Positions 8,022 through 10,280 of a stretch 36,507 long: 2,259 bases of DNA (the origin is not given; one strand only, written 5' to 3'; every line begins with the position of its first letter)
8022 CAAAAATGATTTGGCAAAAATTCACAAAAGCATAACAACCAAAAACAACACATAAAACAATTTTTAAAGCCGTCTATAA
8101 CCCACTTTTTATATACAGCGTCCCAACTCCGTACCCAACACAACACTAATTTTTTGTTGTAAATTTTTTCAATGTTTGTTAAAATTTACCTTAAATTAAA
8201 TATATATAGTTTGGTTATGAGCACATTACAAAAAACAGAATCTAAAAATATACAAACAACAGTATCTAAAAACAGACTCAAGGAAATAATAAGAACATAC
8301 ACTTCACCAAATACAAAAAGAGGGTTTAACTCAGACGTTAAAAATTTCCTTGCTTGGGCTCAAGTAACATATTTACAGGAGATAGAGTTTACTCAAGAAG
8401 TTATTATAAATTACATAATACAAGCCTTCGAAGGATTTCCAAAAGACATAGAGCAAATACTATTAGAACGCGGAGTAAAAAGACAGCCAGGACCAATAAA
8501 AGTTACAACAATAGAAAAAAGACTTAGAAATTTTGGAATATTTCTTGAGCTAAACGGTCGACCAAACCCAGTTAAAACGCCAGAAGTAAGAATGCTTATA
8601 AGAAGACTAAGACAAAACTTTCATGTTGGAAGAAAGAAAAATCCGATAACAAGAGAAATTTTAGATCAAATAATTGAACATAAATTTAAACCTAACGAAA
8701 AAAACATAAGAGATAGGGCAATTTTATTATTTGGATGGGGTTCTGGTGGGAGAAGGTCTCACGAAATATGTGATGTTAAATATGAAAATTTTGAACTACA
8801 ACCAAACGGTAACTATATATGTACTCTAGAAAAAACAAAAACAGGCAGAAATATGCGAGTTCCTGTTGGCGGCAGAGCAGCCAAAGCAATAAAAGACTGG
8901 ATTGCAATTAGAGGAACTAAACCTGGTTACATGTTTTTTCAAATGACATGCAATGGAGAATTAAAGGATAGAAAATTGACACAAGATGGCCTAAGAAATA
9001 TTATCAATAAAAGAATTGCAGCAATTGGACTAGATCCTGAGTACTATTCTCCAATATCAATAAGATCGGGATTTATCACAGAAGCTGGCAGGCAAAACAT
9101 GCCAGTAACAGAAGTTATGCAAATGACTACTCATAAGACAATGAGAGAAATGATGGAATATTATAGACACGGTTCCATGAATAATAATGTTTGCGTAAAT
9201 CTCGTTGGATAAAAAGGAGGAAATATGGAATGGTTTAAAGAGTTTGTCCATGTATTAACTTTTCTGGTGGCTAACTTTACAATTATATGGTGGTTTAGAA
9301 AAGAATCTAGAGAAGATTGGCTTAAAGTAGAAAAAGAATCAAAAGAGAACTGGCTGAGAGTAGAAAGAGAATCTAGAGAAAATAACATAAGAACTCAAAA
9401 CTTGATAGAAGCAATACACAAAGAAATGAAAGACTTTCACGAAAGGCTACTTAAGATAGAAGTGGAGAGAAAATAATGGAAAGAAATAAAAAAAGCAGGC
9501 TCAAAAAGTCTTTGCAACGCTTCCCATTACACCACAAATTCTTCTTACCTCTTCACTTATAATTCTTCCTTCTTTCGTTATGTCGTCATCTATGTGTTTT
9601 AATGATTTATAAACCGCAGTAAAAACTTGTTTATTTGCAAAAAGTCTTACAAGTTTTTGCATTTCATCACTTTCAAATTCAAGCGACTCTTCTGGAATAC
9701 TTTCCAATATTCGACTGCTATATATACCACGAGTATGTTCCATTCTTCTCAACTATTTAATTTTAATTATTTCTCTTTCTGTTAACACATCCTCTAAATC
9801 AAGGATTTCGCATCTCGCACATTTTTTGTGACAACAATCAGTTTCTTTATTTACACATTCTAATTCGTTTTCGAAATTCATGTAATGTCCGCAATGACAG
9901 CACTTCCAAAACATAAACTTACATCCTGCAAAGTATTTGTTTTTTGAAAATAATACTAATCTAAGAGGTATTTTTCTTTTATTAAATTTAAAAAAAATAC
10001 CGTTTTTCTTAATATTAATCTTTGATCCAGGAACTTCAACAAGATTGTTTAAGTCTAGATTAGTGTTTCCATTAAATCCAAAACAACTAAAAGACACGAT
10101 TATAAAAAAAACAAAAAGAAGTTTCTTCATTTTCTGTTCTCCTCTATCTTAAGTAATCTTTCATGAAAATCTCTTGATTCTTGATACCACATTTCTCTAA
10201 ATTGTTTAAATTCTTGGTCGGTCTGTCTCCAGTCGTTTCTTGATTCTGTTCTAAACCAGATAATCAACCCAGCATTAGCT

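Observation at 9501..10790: Promoter-equipped four-gene cassette encoding a new-looking family of secreted Cys-rich proteins (best candidate system)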

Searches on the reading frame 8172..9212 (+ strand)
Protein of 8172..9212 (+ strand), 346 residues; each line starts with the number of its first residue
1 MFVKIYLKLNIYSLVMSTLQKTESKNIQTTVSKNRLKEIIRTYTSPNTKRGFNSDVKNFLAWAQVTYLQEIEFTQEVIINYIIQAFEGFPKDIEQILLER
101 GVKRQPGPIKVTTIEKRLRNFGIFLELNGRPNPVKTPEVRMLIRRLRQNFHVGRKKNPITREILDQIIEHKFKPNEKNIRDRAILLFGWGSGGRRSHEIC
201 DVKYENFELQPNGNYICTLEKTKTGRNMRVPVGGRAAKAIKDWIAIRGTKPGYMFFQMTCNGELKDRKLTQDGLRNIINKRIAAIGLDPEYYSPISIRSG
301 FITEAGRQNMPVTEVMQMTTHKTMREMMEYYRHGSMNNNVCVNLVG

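Call 80: search_protein_families(library=pfam, proteins=[window:8172-9212:+], max_evalue=0.01)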
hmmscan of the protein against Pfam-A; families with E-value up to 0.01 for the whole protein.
window:8172-9212:+ (346 aa): 1 family
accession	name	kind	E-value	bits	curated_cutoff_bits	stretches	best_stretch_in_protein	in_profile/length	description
PF00589.27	Phage_integrase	-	8.9e-15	55.3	27.1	1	164-333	8-167/172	Phage integrase family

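Call 93: search_protein_families(library=ncbifam, proteins=[window:8172-9212:+], max_evalue=0.001)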
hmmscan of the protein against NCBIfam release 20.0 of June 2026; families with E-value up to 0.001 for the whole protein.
window:8172-9212:+ (346 aa): 4 families
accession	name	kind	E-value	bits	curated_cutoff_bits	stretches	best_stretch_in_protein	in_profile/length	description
TIGR02224.1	recomb_XerC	equivalog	1.8e-08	34.1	335.15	1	44-325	13-269/295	tyrosine recombinase XerC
TIGR02225.1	recomb_XerD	equivalog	2.4e-07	30.4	329.6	1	159-304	104-245/290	site-specific tyrosine recombinase XerD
NF001399.0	PRK00283.1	subfamily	4e-06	26.3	279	1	159-303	114-253/300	tyrosine recombinase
NF002331.0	PRK01287.1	subfamily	0.00028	20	371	0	165-243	148-222/365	site-specific tyrosine recombinase XerC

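Call 96: find_encoding_contigs(protein=window:8172-9212:+, flank=5000, max_places=10)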
Protein window:8172-9212:+ (346 aa): 8 contigs read that carry it; 5 places shown.
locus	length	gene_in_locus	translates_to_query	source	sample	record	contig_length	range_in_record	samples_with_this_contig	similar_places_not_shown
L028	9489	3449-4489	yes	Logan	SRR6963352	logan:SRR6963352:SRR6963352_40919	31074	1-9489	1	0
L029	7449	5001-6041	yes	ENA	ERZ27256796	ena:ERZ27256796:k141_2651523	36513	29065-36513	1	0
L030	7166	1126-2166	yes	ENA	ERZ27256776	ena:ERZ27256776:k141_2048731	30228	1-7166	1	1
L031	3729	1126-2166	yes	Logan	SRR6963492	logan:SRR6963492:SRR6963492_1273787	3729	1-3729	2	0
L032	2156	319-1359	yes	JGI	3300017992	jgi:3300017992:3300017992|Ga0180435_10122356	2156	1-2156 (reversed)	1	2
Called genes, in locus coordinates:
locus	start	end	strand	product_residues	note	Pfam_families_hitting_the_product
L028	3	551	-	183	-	?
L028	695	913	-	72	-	-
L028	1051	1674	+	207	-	PF04404:ERF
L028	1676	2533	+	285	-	PF09588:YqaJ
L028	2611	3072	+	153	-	-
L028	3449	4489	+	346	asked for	PF00589:Phage_integrase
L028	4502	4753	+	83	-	-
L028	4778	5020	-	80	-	-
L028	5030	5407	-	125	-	-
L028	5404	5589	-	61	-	-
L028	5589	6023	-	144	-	-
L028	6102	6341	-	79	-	-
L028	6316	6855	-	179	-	PF13521:AAA_28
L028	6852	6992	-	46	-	-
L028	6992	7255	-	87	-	-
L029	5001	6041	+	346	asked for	PF00589:Phage_integrase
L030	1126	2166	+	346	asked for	PF00589:Phage_integrase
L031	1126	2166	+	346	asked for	PF00589:Phage_integrase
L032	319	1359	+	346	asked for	PF00589:Phage_integrase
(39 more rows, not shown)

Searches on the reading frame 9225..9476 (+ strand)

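Call 7: search_protein_families(library=pfam, proteins=[window:9225-9476:+], max_evalue=1)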
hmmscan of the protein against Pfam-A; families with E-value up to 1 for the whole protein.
window:9225-9476:+ (83 aa): 1 family
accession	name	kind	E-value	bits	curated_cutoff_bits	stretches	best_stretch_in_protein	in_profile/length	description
PF03137.26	OATP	-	0.95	8.1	25.8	1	3-77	216-288/545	Organic Anion Transporter Polypeptide (OATP) family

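Call 8: search_protein_families(library=phrogs, proteins=[window:9225-9476:+], max_evalue=1)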
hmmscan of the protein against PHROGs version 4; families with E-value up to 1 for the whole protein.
window:9225-9476:+ (83 aa): 0 families

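Call 57: search_protein_families(library=ncbifam, proteins=[window:9225-9476:+], max_evalue=0.1)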
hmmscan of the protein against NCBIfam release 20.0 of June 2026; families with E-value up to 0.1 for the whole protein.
window:9225-9476:+ (83 aa): 1 family
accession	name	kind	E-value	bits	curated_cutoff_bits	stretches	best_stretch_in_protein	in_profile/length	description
NF053600.1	MbhI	equivalog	0.062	13.8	95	1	7-77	8-79/97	membrane-bound hydrogenase complex subunit MbhI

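Call 58: search_protein_families(library=padloc, proteins=[window:9225-9476:+], max_evalue=0.1)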
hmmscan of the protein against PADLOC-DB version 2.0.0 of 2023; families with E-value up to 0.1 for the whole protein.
window:9225-9476:+ (83 aa): 0 families

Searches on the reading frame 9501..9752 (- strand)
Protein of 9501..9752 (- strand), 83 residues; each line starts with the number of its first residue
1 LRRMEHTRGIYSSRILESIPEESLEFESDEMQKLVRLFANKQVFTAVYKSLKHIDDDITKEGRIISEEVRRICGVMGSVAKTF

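Call 7: search_protein_families(library=pfam, proteins=[window:9501-9752:-], max_evalue=1)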
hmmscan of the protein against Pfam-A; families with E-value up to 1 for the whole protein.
window:9501-9752:- (83 aa): 1 family
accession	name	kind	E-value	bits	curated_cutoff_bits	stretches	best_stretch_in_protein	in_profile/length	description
PF21964.2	NSF_ATPase_lid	-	0.06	13.8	27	1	20-55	12-47/68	NSF, AAA+ ATPase lid domain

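Call 8: search_protein_families(library=phrogs, proteins=[window:9501-9752:-], max_evalue=1)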
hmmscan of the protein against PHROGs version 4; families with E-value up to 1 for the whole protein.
window:9501-9752:- (83 aa): 1 family
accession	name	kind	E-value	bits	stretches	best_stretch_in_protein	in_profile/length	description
phrog_32732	-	unknown function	0.041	14.6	1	38-70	76-108/159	-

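Call 57: search_protein_families(library=ncbifam, proteins=[window:9501-9743:-], max_evalue=0.1)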
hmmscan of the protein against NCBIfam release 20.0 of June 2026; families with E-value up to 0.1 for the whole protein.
window:9501-9743:- (80 aa): 1 family
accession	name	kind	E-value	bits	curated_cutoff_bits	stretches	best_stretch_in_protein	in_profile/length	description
NF047862.1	VapBLeptosp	equivalog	0.09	12.8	100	0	29-65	34-70/76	type II toxin-antitoxin system antitoxin VapB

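Call 58: search_protein_families(library=padloc, proteins=[window:9501-9743:-], max_evalue=0.1)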
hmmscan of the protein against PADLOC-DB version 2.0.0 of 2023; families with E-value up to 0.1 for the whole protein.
window:9501-9743:- (80 aa): 0 families

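Call 66: find_encoding_contigs(protein=window:9501-9743:-, flank=3000, max_places=10)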
Protein window:9501-9743:- (80 aa): 10 contigs read that carry it; 5 places shown.
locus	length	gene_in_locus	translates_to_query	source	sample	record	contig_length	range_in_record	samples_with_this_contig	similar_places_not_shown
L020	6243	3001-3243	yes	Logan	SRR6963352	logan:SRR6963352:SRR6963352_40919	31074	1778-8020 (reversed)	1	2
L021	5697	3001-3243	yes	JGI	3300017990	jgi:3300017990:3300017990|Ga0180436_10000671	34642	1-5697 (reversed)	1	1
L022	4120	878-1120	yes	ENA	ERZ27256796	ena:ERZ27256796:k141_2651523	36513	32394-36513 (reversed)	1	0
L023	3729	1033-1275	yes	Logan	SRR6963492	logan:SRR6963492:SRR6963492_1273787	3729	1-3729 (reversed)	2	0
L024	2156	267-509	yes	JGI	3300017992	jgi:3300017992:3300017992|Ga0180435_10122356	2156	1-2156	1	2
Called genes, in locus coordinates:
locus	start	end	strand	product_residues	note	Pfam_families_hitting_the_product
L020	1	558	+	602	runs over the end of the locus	-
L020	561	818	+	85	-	-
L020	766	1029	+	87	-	-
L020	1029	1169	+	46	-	-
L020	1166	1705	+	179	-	PF13521:AAA_28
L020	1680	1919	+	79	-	-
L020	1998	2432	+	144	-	-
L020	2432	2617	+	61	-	-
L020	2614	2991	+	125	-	-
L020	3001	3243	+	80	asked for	-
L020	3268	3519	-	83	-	-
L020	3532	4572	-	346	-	PF00589:Phage_integrase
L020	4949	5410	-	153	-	-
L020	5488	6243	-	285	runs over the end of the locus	PF09588:YqaJ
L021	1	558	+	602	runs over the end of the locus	-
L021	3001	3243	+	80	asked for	-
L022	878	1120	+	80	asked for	-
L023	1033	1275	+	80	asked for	-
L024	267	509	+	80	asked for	-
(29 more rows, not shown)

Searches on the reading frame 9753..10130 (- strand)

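Call 7: search_protein_families(library=pfam, proteins=[window:9753-10130:-], max_evalue=1)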
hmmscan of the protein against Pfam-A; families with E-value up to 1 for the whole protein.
window:9753-10130:- (125 aa): 1 family
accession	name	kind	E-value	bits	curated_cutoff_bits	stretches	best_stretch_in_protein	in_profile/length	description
PF21664.2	TBPIP_C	-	0.02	15.3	27.2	1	57-112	26-85/115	TBP-interacting protein, C-terminal domain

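Call 8: search_protein_families(library=phrogs, proteins=[window:9753-10130:-], max_evalue=1)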
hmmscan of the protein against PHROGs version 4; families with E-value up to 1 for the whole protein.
window:9753-10130:- (125 aa): 1 family
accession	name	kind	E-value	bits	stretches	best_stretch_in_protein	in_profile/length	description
phrog_9964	-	unknown function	0.41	10.8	1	27-76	59-107/197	-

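Call 57: search_protein_families(library=ncbifam, proteins=[window:9753-10130:-], max_evalue=0.1)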
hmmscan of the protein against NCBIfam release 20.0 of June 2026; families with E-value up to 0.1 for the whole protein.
window:9753-10130:- (125 aa): 1 family
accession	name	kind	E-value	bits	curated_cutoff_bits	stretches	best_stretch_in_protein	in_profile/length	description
NF052318.1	T9SS_sortase_N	equivalog_domain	0.045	13.9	40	1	1-57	1-61/140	type IX secretion system sortase PorU, long form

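Call 58: search_protein_families(library=padloc, proteins=[window:9753-10130:-], max_evalue=0.1)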
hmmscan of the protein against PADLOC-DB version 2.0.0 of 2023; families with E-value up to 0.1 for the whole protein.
window:9753-10130:- (125 aa): 0 families

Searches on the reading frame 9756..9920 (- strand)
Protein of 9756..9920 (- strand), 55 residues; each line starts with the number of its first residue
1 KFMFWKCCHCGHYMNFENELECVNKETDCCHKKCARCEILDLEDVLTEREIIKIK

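Call 92: search_protein_families(library=pfam, proteins=[window:9756-9920:-], max_evalue=10)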
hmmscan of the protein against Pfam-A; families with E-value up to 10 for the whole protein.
window:9756-9920:- (55 aa): 1 family
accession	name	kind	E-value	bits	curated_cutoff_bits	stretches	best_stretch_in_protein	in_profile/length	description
PF21664.2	TBPIP_C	-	0.05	14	27.2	1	3-43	45-86/115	TBP-interacting protein, C-terminal domain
